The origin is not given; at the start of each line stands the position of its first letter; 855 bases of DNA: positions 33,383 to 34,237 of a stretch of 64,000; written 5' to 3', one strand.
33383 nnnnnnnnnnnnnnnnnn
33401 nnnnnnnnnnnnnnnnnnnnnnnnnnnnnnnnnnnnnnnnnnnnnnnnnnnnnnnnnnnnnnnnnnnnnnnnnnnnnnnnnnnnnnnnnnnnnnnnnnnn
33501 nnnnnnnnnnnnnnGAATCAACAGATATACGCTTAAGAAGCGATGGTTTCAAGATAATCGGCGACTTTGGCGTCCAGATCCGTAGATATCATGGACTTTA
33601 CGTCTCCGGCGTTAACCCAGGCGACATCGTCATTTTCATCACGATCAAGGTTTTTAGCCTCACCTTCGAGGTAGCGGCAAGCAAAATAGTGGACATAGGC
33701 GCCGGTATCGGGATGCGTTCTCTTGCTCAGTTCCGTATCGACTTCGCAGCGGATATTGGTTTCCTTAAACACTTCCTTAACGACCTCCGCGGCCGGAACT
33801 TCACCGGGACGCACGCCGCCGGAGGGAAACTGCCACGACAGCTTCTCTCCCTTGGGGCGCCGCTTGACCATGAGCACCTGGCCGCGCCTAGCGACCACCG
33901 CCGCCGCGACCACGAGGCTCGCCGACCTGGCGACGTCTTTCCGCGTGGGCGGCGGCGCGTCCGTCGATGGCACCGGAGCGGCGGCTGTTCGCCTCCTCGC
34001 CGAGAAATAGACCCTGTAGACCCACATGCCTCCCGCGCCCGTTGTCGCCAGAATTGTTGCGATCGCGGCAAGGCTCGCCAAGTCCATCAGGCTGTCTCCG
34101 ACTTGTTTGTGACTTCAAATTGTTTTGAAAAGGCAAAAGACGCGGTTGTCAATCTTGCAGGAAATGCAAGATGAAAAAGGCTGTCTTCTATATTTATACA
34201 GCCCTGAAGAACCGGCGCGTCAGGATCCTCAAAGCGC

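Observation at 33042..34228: Lower-GC cassette of two paralogous Nudix proteins: a membrane-anchored degenerate copy plus a near-canonical copy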

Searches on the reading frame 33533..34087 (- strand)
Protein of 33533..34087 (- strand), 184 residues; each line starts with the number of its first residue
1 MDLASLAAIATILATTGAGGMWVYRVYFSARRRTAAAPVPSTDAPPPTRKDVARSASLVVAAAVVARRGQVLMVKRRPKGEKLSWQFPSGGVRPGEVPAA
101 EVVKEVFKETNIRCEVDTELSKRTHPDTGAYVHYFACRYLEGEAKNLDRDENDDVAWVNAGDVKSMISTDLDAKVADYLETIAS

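Call 3: search_protein_families(library=pfam, proteins=[window:33533-34087:-], max_evalue=0.01)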
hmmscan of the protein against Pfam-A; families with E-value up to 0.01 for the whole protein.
window:33533-34087:- (184 aa): 2 families
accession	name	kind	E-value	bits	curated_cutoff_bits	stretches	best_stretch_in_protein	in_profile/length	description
PF00293.34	NUDIX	-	2.3e-16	60.4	21.1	1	60-163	6-118/134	NUDIX domain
PF14815.12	NUDIX_4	-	6.5e-05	23.1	35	1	62-164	2-99/113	NUDIX domain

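Call 4: search_protein_families(library=ncbifam, proteins=[window:33533-34087:-], max_evalue=0.01)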
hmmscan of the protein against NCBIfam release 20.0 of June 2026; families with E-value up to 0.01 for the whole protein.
window:33533-34087:- (184 aa): 17 families
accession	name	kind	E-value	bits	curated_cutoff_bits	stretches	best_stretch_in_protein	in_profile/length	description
NF006530.0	PRK08999.1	equivalog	7.1e-09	35.1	245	1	57-164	5-113/315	Nudix family hydrolase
NF007834.0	PRK10546.1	equivalog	4.1e-08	33.1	156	1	59-161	5-107/135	pyrimidine (deoxy)nucleoside triphosphate diphosphatase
NF052459.1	OxoGTPPhMutT1Mycb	equivalog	9.9e-08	31.4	475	1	72-175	20-121/292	8-oxo-(d)GTP phosphatase MutT1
TIGR00586.1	mutt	equivalog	9.2e-07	28.9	97.9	1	58-160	5-108/129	8-oxo-dGTP diphosphatase MutT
NF001938.0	PRK00714.1-5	equivalog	1.4e-06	27.8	116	1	60-113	16-75/172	RNA pyrophosphohydrolase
NF041652.1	Nud_hyd_Dein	equivalog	2e-06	28.1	200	1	63-117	19-77/152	Nudix hydrolase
NF001934.0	PRK00714.1-1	equivalog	3.1e-06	26.7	241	1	60-113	11-61/176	RNA pyrophosphohydrolase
NF008044.0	PRK10776.1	equivalog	1.2e-05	25.2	148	1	57-160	3-107/130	8-oxo-dGTP diphosphatase MutT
NF001937.0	PRK00714.1-4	equivalog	1.7e-05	24.5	139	1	60-115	11-63/161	RNA pyrophosphohydrolase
NF001935.0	PRK00714.1-2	equivalog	2.8e-05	23.7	259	1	64-115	15-63/183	RNA pyrophosphohydrolase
NF003788.0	PRK05379.1-5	equivalog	3e-05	23.5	354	1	50-116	205-271/351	bifunctional nicotinamide-nucleotide adenylyltransferase/Nudix hydroxylase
NF003785.0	PRK05379.1-1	equivalog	6e-05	22.4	418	1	57-117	202-262/347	bifunctional nicotinamide-nucleotide adenylyltransferase/Nudix hydroxylase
NF001936.0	PRK00714.1-3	equivalog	0.00022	21.1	118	1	61-110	15-62/155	RNA pyrophosphohydrolase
NF006961.0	PRK09438.1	equivalog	0.00033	20.1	103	1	63-146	14-96/151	dihydroneopterin triphosphate diphosphatase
NF003790.0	PRK05379.2-2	equivalog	0.0012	18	403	1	50-116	209-275/354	bifunctional nicotinamide mononucleotide adenylyltransferase/ADP-ribose pyrophosphatase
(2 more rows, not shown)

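Call 5: search_protein_families(library=padloc, proteins=[window:33533-34087:-], max_evalue=1)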
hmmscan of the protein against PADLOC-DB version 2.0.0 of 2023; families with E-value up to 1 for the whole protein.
window:33533-34087:- (184 aa): 1 family
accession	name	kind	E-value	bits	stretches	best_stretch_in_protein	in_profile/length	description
PDLC04899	PDC-S07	-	8.5e-15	52.6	1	58-180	7-129/135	-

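Call 16: find_homologous_proteins(query=window:33533-34087:-)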
Query window:33533-34087:- (184 aa): 2 proteins with E <= 0.001 among 1297 candidates.
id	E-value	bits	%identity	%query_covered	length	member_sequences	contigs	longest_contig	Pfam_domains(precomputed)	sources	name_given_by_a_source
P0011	6.7e-116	402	100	100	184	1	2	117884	PF00293.35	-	-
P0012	1.6e-96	339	83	99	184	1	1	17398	PF00293.35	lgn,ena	-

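Call 23: search_solved_structures(query=window:33533-34087:-, max_evalue=0.001, show_alignments=2)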
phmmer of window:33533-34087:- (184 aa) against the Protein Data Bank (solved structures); distinct sequences matched with E-value up to 0.001: 29.
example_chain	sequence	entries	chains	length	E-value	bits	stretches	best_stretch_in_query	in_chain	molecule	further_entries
3r03_A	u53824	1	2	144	6.3e-10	42.3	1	58-165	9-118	NUDIX hydrolase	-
3hhj_A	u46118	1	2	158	1.5e-08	37.8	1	50-169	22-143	Mutator mutT protein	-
3gg6_A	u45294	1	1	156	1.6e-07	34.5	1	40-126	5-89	Nucleoside diphosphate-linked moiety X motif 18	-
3ees_A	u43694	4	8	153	5e-07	32.9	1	57-146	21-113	Probable pyrophosphohydrolase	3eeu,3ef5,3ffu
3i7u_A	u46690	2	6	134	2.4e-06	30.6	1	61-144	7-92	AP4A hydrolase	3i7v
4hvy_A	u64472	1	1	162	2.6e-06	30.5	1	40-126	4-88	Nucleoside diphosphate-linked moiety X motif 18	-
3smd_A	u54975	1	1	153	4.5e-06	29.7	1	60-119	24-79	MutT/NUDIX family protein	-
3h95_A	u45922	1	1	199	8.7e-06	28.8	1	59-176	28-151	Nucleoside diphosphate-linked moiety X motif 6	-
9cxx_A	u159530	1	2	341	1.6e-05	28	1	72-175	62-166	8-oxo-(d)GTP phosphatase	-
2rrk_A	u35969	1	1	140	2.2e-05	27.5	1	58-158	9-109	CTP pyrophosphohydrolase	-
4dyw_A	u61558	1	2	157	3.4e-05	26.9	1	61-164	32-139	MutT/NUDIX family protein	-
8zr8_A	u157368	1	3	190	3.5e-05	26.8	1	48-156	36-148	Methanol dehydrogenase activator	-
4s2v_A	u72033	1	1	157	3.7e-05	26.8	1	63-113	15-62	RNA pyrophosphohydrolase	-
6vcn_A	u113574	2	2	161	3.8e-05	26.7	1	63-113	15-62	RNA pyrophosphohydrolase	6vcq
6d1v_B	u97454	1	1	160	3.8e-05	26.7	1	63-113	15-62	RNA pyrophosphohydrolase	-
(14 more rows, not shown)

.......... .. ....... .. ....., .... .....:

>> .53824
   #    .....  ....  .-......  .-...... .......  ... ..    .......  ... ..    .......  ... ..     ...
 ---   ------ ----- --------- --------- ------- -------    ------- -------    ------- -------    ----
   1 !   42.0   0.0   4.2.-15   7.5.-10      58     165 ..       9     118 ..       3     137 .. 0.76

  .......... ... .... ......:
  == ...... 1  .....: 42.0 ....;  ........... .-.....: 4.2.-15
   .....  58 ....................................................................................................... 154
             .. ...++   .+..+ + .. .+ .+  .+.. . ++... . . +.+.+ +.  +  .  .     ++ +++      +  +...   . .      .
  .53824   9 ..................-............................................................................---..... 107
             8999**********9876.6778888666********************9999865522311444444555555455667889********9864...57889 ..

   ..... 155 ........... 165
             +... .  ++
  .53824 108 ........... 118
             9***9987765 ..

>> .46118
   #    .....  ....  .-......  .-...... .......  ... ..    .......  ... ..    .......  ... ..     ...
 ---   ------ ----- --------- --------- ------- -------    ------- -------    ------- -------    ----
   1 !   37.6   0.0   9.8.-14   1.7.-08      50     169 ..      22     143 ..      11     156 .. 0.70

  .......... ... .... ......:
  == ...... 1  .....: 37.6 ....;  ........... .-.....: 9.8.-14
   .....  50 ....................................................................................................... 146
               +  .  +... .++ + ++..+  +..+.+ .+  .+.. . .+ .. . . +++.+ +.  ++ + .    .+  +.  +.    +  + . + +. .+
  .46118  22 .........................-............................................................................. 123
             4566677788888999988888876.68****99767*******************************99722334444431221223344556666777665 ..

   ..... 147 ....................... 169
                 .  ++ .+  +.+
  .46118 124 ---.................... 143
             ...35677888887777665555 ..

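Call 34: search_protein_representatives(protein=window:33533-34087:-)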
Query: 184 residues. Proteins with E-value up to 0.001 (for the whole library): 3076; up to 1e-10: 331; up to 1e-30: 24. The best 150 are listed.
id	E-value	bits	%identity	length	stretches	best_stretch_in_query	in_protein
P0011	2.1e-116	402.0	100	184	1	1-184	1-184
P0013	8.4e-48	178.7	42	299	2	53-184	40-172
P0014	1.0e-44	168.6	39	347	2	42-171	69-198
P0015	1.3e-44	168.2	38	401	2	39-167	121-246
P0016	2.5e-44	167.3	41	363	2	56-166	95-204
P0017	5.4e-42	159.8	36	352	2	60-179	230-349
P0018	5.6e-42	159.7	38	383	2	55-170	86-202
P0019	1.5e-41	158.3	39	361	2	32-169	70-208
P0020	1.5e-41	158.3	35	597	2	58-180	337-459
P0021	1.6e-41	158.2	39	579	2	60-181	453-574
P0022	3.2e-40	154.0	37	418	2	56-182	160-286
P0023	4.5e-40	153.5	39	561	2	54-175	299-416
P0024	1.1e-39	152.2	36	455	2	33-183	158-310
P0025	1.7e-38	148.3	37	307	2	57-168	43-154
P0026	2.1e-38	148.1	45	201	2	57-181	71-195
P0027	3.8e-36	140.7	33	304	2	60-183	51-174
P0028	3.0e-34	134.6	52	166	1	56-183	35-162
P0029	9.6e-34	132.9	34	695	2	59-180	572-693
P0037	1.0e-29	119.8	45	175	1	9-183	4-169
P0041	7.8e-29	116.9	43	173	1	1-182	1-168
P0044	1.2e-25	106.5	43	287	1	52-180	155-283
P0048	9.3e-25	103.6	37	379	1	51-184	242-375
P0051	4.3e-24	101.5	43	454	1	58-179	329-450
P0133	6.6e-18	81.3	39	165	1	60-168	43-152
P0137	9.2e-18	80.9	37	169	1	58-180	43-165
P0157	1.6e-16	76.8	34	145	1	59-180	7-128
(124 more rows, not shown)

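Call 40: search_protein_families(library=pfam, proteins=[P0014, P0020, P0021, P0022, P0023, P0024, P0029, P0044, P0048, P0051], max_evalue=0.01)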
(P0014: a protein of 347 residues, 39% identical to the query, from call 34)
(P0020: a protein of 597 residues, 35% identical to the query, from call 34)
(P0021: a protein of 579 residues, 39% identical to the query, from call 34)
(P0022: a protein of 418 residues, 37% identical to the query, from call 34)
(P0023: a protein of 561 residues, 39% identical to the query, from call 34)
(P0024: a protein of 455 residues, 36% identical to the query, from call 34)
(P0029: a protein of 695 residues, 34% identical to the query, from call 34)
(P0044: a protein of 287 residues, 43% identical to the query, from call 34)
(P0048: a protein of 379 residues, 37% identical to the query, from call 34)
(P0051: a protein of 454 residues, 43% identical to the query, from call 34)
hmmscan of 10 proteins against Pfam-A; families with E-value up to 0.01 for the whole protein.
P0014 (347 aa): 2 families
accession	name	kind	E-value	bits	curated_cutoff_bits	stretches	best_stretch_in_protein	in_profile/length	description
PF00293.34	NUDIX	-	3.2e-38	131.2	21.1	2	223-326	4-118/134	NUDIX domain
PF14815.12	NUDIX_4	-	3.6e-13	49.7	35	2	225-326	2-98/113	NUDIX domain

P0020 (597 aa): 3 families
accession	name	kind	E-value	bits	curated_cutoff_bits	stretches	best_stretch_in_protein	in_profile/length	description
PF02481.21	DNA_processg_A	-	4.6e-40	137.5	29.6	1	1-129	81-210/212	DNA recombination-mediator protein A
PF00293.34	NUDIX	-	1e-32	113.4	21.1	2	468-573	2-118/134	NUDIX domain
PF14815.12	NUDIX_4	-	1.2e-06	28.7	35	1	471-576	1-101/113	NUDIX domain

P0021 (579 aa): 3 families
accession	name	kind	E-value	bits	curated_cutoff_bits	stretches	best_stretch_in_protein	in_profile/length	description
PF00293.34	NUDIX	-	4.6e-32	111.3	21.1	2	454-559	6-119/134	NUDIX domain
PF24391.1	HD-CE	-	4.1e-30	105.8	27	1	36-228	3-224/263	HD-CE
PF14815.12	NUDIX_4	-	2.4e-11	43.9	35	1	455-572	2-111/113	NUDIX domain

P0022 (418 aa): 3 families
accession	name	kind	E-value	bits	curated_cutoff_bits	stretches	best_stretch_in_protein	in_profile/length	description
PF00293.34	NUDIX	-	1e-36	126.3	21.1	2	290-393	5-118/134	NUDIX domain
PF13676.11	TIR_2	-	5.5e-16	59.6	28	1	11-120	1-111/122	TIR domain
PF14815.12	NUDIX_4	-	4.9e-14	52.5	35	1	293-397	3-102/113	NUDIX domain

P0023 (561 aa): 5 families
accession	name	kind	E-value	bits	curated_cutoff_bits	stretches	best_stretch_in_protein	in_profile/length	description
PF00293.34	NUDIX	-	3.3e-31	108.5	21.1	2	431-543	4-127/134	NUDIX domain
PF14815.12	NUDIX_4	-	2.3e-09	37.5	35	2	433-497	1-63/113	NUDIX domain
PF12697.13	Abhydrolase_6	-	8.3e-05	23.8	26.3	1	29-230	1-169/217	Alpha/beta hydrolase family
PF05057.20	DUF676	-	0.00033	20.7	20.3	1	30-173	9-152/217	Putative serine esterase (DUF676)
PF22327.2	Nudt16-like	-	0.00053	20.4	27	0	458-489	36-68/161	U8 snoRNA-decapping enzyme-like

P0024 (455 aa): 4 families
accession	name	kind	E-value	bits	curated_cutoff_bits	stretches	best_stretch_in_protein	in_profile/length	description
PF00293.34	NUDIX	-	9.2e-29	100.6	21.1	2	324-430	2-120/134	NUDIX domain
PF13676.11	TIR_2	-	3.7e-10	40.8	28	1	7-96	1-90/122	TIR domain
PF14815.12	NUDIX_4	-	9.2e-10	38.8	35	1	328-430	2-99/113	NUDIX domain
PF10137.14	CAP12-PCTIR_TIR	-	0.00069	20.1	24.7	1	6-87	1-89/119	CAP12/Pycsar effector protein, TIR domain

P0029 (695 aa): 5 families
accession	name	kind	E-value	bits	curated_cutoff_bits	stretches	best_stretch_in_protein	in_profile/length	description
PF00293.34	NUDIX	-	2.4e-34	118.7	21.1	2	573-678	4-119/134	NUDIX domain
PF14815.12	NUDIX_4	-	1.3e-07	31.9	35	1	576-678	3-100/113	NUDIX domain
PF07992.20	Pyr_redox_2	-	0.0011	18.9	26.1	1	47-99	142-187/291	Pyridine nucleotide-disulphide oxidoreductase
PF13450.12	NAD_binding_8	-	0.002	18.8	21.9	1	58-89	1-31/68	NAD(P)-binding Rossmann-like domain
PF01262.27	AlaDh_PNT_C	-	0.0059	16.5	23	1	52-78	27-53/214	Alanine dehydrogenase/PNT, C-terminal domain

P0044 (287 aa): 3 families
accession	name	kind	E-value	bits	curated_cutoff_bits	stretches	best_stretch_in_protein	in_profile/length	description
PF13676.11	TIR_2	-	2.6e-22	80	28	1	20-117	2-95/122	TIR domain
PF00293.34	NUDIX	-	9e-16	58.5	21.1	1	162-266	5-118/134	NUDIX domain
PF01582.25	TIR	-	1.1e-14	55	21.3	1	16-120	1-105/179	TIR domain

P0048 (379 aa): 4 families
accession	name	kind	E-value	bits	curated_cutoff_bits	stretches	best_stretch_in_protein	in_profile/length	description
PF00293.34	NUDIX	-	8.7e-15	55.4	21.1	1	250-354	5-118/134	NUDIX domain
PF13365.12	Trypsin_2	-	3.4e-13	51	27.6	1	21-176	1-144/144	Trypsin-like peptidase domain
PF14815.12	NUDIX_4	-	0.00085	19.5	35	1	254-366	3-110/113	NUDIX domain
PF00089.32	Trypsin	-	0.0021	18.4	20.6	1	18-179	24-197/220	Trypsin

P0051 (454 aa): 4 families
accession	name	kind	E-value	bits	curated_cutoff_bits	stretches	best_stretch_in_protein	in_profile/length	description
PF24391.1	HD-CE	-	3.9e-31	109.2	27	1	36-233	3-224/263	HD-CE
PF00293.34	NUDIX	-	2.1e-18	67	21.1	1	332-434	5-118/134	NUDIX domain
PF14815.12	NUDIX_4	-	0.0001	22.5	35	1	334-436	3-100/113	NUDIX domain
PF01966.28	HD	-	0.00012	22.8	22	1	44-196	4-114/116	HD domain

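Call 45: search_protein_families(library=padloc, proteins=[P0013, P0022, P0021, P0014, P0037, P0041, P0044, P0048, P0157], max_evalue=0.001)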
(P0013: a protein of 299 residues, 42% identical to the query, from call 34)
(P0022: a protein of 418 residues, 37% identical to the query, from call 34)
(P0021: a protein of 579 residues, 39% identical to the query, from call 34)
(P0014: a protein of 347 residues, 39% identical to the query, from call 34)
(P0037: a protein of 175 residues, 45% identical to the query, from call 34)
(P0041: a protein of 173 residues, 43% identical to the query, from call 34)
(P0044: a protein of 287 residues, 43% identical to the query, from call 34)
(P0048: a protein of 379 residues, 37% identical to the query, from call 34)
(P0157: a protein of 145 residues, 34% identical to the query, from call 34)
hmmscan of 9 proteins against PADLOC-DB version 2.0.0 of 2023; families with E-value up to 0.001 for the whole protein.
P0013 (299 aa): 1 family
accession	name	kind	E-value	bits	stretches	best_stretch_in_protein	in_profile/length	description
PDLC04899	PDC-S07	-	1.7e-32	109.9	2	179-281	9-111/135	-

P0022 (418 aa): 3 families
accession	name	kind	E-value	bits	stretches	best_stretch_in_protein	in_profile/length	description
PDLC04899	PDC-S07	-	1.8e-32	109.8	2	289-396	8-115/135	-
PDLC00420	ThsB1|ThsB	-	0.00088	16.5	0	30-96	26-94/319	TIR-like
PDLC02421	Aga_TIR-PNTD1-PNTD2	-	0.00097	16.3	0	10-90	5-88/430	Class I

P0021 (579 aa): 2 families
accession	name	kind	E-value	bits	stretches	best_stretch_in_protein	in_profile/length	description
PDLC04899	PDC-S07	-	7e-34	114.4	2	450-560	3-116/135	-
PDLC01933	CARF7--CARF_HD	-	0.00023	17.8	1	14-156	283-426/670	-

P0014 (347 aa): 1 family
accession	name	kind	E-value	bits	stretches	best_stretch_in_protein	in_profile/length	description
PDLC04899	PDC-S07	-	1.8e-25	87.2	2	220-325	6-111/135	-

P0037 (175 aa): 1 family
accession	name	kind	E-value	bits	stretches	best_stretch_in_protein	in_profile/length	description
PDLC04899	PDC-S07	-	1.1e-11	42.5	1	46-162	9-125/135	-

P0041 (173 aa): 1 family
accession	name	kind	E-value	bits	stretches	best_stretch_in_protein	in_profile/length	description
PDLC04899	PDC-S07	-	4.9e-12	43.7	1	45-151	8-114/135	-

P0044 (287 aa): 14 families
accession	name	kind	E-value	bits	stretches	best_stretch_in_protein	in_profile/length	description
PDLC05062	PDC-S66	-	2.8e-53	179.2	1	14-135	146-266/282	-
PDLC00417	ThsB1|ThsB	-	5.5e-36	122.6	1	16-146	166-293/303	TIR-like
PDLC00424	ThsB1|ThsB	-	2.6e-17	61.4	1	18-141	103-224/234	TIR-like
PDLC02962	RT-TIR_XII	-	3.8e-13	47.1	1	16-122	345-450/478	single gene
PDLC04899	PDC-S07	-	1.6e-12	45.2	1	161-266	7-112/135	-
PDLC02961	RT-TIR_XII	-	7.6e-10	36.3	1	16-149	347-473/475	single gene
PDLC03957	bSEFIR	-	2.6e-09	35.4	1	18-84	40-108/412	-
PDLC02012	SAVED5--SAVED_TIR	-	4.5e-09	33.9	1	18-98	15-95/404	-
PDLC02421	Aga_TIR-PNTD1-PNTD2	-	6.7e-07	26.7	1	18-93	5-81/430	Class I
PDLC02403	Aga_TIR-PNTD1-PNTD2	-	1.8e-06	25.3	1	18-112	4-100/443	Class I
PDLC03015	TIR-NLR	-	1.8e-06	25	1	19-92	4-75/824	-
PDLC00434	ThsB1|ThsB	-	6.8e-05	20.1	1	15-125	137-243/396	TIR-like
PDLC00727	Effector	-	0.00011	18.8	1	18-85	175-242/590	TIR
PDLC00420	ThsB1|ThsB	-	0.00021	18.6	1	28-126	16-113/319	TIR-like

P0048 (379 aa): 5 families
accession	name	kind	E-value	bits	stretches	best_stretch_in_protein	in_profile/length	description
PDLC04899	PDC-S07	-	8e-11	39.7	1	249-357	7-115/135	-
PDLC02959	RT-Protease_XI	-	2e-08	31.6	1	7-199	338-506/510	single gene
PDLC02960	RT-Protease_XI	-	2.7e-08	31.3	1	8-199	337-502/506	single gene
PDLC02159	Avs1b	-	9e-06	21.3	1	6-125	7-109/1924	-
PDLC04593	PDC-M35A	-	0.00061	17.6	0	7-40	9-43/216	-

P0157 (145 aa): 1 family
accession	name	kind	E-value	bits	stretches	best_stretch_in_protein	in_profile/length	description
PDLC04899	PDC-S07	-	5.3e-15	53.3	1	6-114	7-115/135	-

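Call 50: find_homologous_proteins(query=A2, max_evalue=1e-10)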
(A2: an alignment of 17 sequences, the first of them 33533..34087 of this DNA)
Query A2 (17 sequences) (184 aa, profile of the alignment): 8 proteins with E <= 1e-10 among 8000 candidates.
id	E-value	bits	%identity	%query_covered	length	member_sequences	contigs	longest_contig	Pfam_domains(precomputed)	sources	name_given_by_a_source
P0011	3.7e-56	207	100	100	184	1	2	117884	PF00293.35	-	-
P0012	4.2e-55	204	83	99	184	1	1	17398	PF00293.35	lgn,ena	-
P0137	7.9e-52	193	38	66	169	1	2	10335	PF00293.35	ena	-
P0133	1.6e-51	192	35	74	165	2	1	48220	PF00293.35,PF14815.13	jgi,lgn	-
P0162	9.3e-45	170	39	66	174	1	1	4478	PF00293.35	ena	-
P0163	6.8e-41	158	41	63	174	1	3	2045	PF00293.35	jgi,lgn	jgi:ADP-ribose pyrophosphatase YjhB (NUDIX family)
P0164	1.2e-38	150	46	67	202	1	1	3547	PF12728.14,PF00293.35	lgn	-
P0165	1.1e-13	69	29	60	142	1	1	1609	PF00293.35,PF14815.13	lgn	-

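Call 51: find_encoding_contigs(protein=P0133, flank=8000, max_places=2)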
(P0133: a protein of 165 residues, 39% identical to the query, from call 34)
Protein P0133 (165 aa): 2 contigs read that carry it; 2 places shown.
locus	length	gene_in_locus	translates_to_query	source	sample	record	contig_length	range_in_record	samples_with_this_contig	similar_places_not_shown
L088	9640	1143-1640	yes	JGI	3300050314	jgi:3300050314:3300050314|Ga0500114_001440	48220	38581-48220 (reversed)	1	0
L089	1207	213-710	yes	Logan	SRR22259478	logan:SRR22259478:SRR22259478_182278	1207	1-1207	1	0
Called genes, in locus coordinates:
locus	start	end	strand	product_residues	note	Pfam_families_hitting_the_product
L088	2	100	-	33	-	?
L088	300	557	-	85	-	-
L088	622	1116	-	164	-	PF00293:NUDIX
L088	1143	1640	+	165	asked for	PF00293:NUDIX, PF14815:NUDIX_4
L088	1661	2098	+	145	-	PF00293:NUDIX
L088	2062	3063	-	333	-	PF00490:ALAD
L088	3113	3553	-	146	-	PF09917:DUF2147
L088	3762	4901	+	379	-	PF02771:Acyl-CoA_dh_N, PF22924:ACOX_C_alpha1 (faint), PF02770:Acyl-CoA_dh_M, PF00441:Acyl-CoA_dh_1, PF08028:Acyl-CoA_dh_2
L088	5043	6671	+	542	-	PF08447:PAS_3, PF00512:HisKA, PF02518:HATPase_c, PF00072:Response_reg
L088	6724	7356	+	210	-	PF00300:His_Phos_1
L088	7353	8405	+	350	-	PF00378:ECH_1, PF16113:ECH_2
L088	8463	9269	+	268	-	-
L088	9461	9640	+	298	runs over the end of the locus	PF02826:2-Hacid_dh_C (weak), PF03446:NAD_binding_2, PF03807:F420_oxidored (weak), PF14833:NAD_binding_11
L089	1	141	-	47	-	?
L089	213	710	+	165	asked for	PF00293:NUDIX, PF14815:NUDIX_4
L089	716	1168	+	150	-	PF00293:NUDIX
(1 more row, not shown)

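Call 52: find_encoding_contigs(protein=P0137, flank=8000, max_places=2)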
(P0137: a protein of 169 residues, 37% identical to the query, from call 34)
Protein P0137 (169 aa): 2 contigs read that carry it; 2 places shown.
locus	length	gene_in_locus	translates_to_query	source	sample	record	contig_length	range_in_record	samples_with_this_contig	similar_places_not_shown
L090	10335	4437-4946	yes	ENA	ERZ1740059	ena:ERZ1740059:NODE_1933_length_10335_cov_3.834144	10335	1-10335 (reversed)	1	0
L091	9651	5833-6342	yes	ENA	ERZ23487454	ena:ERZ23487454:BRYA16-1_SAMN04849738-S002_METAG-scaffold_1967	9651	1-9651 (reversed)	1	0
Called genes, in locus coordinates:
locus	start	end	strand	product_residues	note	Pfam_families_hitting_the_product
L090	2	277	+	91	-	?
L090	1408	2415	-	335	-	PF01145:Band_7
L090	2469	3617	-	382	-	PF03193:RsgA_GTPase (faint), PF00735:Septin (faint), PF01926:MMR_HSR1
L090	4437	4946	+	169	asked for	PF00293:NUDIX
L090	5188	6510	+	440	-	-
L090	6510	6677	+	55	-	-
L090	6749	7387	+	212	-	-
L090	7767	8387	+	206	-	PF01810:LysE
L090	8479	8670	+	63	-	-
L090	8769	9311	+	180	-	PF03473:MOSC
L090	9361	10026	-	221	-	PF03848:TehB, PF13489:Methyltransf_23, PF01209:Ubie_methyltran (weak), PF13847:Methyltransf_31, PF08241:Methyltransf_11, PF08242:Methyltransf_12, PF13649:Methyltransf_25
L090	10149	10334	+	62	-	?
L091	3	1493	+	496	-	?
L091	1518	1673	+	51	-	-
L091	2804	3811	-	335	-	PF01145:Band_7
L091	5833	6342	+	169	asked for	PF00293:NUDIX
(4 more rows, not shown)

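Call 53: find_encoding_contigs(protein=P0162, flank=5000, max_places=2)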
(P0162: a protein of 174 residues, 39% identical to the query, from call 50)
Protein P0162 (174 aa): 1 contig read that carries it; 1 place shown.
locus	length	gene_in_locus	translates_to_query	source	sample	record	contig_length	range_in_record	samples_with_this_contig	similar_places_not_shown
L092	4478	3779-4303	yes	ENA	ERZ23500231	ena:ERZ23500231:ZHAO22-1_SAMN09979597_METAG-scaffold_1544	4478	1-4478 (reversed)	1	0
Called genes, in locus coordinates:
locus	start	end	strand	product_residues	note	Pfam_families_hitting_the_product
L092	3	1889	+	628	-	?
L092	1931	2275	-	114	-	-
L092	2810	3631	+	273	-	-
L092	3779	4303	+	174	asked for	PF00293:NUDIX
